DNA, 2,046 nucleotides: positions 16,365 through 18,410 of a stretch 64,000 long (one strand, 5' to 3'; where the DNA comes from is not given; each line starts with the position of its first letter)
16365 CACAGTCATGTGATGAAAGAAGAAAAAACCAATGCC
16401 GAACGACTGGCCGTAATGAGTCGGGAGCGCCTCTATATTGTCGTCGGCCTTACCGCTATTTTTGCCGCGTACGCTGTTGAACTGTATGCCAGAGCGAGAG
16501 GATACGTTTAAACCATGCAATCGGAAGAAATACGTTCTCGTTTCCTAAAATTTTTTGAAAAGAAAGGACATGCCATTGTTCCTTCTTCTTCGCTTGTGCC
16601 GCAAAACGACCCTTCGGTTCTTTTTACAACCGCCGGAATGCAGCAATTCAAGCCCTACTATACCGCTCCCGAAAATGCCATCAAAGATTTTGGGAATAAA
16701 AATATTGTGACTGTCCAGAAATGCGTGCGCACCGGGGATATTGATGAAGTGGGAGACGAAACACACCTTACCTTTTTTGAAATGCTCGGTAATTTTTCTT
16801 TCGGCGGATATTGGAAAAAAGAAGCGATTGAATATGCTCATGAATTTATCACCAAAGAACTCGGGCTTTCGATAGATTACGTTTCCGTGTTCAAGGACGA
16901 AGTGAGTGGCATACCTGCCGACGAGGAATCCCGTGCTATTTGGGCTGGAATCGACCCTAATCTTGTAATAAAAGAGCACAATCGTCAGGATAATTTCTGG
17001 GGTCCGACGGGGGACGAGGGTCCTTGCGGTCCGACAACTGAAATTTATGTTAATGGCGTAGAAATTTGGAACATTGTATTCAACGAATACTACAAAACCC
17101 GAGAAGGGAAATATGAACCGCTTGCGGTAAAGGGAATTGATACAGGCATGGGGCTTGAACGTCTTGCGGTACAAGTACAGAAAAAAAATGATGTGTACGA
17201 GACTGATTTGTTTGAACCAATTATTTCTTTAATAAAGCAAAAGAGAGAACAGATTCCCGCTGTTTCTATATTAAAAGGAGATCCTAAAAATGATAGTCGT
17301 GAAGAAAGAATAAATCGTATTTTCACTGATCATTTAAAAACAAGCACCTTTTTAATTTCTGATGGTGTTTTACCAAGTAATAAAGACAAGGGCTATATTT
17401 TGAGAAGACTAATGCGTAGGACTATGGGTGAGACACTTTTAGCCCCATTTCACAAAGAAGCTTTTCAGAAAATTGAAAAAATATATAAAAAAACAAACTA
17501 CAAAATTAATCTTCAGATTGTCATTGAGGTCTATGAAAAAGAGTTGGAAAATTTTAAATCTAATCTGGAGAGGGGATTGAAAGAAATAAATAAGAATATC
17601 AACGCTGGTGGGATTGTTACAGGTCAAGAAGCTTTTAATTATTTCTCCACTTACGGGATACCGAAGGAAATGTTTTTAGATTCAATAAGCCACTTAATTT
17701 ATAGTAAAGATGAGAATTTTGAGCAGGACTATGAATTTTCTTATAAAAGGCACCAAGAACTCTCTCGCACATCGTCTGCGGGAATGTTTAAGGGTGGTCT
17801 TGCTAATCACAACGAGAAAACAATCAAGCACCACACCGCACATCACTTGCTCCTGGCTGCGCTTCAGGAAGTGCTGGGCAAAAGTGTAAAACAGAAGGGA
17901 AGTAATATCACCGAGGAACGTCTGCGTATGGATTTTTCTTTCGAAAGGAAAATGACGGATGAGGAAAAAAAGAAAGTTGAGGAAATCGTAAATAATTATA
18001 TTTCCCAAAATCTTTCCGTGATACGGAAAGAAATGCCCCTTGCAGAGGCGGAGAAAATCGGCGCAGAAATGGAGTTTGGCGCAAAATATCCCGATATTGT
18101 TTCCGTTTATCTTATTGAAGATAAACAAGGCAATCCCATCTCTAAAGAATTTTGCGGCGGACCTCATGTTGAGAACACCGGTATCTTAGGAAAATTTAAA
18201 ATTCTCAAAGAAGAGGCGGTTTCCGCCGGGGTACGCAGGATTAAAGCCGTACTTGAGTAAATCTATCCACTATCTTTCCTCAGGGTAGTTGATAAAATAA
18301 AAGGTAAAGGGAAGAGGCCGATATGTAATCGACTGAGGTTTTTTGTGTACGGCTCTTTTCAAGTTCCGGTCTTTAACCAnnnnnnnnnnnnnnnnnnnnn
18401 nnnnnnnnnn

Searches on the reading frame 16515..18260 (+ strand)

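Call 29: search_protein_families(library=pfam, proteins=[window:16515-18260:+], max_evalue=0.00001)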
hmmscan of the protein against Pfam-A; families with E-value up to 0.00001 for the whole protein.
window:16515-18260:+ (581 aa): 2 families
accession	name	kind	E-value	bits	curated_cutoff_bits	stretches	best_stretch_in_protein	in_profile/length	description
PF01411.24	tRNA-synt_2c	-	8.7e-99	332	30.3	1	5-441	1-449/552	tRNA synthetases class II (A)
PF07973.19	tRNA_SAD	-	9.5e-16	58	24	1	529-576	1-43/44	Threonyl and Alanyl tRNA synthetase second additional domain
